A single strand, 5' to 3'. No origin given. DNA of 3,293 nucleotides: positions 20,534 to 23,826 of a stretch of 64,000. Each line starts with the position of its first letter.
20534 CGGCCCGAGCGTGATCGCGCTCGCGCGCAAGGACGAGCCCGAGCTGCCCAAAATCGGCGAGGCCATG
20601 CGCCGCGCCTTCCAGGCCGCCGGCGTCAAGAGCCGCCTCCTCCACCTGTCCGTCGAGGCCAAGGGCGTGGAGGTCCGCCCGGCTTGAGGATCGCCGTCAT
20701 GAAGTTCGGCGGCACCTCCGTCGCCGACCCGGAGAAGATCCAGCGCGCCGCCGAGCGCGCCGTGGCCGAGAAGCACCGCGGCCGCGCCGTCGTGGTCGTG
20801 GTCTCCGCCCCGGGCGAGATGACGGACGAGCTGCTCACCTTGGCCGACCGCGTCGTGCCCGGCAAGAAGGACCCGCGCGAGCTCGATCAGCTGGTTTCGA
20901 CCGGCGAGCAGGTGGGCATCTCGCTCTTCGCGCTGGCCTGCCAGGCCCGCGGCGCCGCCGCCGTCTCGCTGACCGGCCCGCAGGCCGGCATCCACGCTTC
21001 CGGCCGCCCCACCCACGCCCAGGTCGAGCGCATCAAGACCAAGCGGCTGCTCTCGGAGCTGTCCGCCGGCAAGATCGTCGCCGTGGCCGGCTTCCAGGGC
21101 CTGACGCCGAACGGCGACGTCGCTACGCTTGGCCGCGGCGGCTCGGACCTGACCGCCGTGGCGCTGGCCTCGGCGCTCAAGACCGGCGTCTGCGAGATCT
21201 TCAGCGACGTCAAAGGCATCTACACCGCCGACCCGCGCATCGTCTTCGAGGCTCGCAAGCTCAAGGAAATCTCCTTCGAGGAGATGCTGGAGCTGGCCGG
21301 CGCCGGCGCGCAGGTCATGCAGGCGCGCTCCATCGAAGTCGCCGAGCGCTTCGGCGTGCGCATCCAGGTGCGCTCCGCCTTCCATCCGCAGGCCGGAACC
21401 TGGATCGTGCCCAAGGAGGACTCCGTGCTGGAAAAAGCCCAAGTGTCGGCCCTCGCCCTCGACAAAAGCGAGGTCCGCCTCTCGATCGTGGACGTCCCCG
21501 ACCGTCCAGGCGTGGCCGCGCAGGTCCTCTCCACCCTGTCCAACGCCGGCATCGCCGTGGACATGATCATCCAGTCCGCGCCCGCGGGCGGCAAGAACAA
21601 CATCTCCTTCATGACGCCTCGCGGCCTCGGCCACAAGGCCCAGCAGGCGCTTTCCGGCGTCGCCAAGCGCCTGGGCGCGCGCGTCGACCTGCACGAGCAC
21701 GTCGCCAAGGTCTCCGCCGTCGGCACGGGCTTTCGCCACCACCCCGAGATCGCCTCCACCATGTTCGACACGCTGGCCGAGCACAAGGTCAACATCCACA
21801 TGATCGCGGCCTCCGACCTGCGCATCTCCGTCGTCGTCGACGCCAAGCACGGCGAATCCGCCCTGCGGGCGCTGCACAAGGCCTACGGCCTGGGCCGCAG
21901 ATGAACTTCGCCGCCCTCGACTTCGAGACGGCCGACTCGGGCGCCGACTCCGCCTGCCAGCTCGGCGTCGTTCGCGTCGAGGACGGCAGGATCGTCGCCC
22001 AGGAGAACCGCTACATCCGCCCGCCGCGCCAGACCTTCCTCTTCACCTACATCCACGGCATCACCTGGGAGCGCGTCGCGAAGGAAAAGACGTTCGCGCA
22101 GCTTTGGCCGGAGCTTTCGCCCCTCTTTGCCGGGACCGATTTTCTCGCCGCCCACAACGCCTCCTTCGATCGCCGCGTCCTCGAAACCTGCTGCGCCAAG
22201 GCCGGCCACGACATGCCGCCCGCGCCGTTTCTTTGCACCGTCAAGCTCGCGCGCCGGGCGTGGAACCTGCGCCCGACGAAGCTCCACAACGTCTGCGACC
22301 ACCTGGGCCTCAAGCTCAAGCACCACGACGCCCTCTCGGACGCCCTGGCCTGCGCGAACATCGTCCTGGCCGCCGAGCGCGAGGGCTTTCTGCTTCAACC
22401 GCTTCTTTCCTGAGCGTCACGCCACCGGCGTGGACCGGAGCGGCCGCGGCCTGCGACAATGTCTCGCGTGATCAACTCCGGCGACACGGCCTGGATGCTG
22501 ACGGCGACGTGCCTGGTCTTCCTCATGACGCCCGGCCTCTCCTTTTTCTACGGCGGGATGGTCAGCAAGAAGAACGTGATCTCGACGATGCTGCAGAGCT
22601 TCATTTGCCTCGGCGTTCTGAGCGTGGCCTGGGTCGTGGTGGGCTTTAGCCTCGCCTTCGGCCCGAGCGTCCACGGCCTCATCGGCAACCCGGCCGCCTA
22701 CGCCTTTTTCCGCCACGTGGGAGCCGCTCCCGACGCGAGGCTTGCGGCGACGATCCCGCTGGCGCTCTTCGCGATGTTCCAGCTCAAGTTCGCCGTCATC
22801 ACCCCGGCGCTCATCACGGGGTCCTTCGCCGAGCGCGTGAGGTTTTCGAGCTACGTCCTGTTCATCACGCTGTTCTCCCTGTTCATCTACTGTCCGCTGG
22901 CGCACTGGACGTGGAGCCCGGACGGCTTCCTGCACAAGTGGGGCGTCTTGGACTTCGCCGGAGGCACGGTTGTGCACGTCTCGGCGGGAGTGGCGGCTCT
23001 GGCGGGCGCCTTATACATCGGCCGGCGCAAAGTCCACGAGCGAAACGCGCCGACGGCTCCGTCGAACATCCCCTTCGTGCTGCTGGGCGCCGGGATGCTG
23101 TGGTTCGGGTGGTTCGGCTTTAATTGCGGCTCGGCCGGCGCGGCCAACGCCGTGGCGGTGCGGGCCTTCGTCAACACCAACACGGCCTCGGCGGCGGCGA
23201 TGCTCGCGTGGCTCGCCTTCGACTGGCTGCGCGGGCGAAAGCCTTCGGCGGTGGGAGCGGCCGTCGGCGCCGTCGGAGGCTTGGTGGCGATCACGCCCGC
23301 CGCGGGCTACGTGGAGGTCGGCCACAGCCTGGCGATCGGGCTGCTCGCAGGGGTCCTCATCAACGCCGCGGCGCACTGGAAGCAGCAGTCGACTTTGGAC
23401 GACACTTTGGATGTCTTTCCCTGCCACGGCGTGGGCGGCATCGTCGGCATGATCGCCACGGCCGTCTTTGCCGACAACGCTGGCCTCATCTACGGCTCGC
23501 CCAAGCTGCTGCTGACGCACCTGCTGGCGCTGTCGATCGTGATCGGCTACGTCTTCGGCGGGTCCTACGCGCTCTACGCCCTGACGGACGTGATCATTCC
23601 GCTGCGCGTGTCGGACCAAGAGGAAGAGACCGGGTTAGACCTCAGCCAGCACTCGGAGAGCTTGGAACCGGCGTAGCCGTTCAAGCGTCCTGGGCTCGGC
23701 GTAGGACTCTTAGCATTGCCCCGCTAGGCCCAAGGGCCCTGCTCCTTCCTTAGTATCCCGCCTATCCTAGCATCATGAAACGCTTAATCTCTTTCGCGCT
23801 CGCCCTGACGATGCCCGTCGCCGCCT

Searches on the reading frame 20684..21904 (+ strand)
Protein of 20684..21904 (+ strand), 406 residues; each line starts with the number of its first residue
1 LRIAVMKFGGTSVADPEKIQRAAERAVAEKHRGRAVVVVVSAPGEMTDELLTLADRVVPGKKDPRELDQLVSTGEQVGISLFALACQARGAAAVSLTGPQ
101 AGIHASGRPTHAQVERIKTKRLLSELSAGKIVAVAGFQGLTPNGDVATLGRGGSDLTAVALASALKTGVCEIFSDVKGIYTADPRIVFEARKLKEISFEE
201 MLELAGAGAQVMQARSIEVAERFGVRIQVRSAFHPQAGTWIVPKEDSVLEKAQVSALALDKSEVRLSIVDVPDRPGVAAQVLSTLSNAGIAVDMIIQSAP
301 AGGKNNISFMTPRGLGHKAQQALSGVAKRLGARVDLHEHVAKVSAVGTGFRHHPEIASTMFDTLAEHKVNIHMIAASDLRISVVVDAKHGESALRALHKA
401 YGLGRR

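Call 80: search_protein_families(library=pfam, proteins=[window:20684-21904:+], max_evalue=0.00001)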
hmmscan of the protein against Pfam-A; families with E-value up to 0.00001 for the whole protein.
window:20684-21904:+ (406 aa): 4 families
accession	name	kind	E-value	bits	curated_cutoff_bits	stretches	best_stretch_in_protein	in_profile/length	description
PF00696.33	AA_kinase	-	1.8e-43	149.4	24.9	1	3-230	2-233/234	Amino acid kinase family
PF22468.2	ACT_9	-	4.2e-30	103.7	27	2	343-400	1-60/61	ACT domain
PF13840.12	ACT_7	-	2.6e-15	56.4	27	1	337-399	3-65/65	ACT domain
PF01842.31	ACT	-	6.6e-13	48.6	27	1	269-314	5-49/66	ACT domain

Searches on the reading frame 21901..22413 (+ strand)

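Call 80: search_protein_families(library=pfam, proteins=[window:21901-22413:+], max_evalue=0.00001)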
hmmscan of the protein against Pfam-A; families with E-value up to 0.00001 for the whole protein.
window:21901-22413:+ (170 aa): 1 family
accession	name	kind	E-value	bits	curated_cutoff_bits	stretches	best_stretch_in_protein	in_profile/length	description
PF00929.31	RNase_T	-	5.8e-18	66.4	24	1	6-154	3-163/164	Exonuclease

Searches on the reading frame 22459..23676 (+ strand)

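Call 80: search_protein_families(library=pfam, proteins=[window:22459-23676:+], max_evalue=0.00001)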
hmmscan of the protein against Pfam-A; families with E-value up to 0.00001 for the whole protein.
window:22459-23676:+ (405 aa): 1 family
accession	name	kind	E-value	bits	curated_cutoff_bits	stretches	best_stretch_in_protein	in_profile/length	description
PF00909.26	Ammonium_transp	-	9.1e-118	393.9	23.2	1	11-400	1-396/399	Ammonium Transporter Family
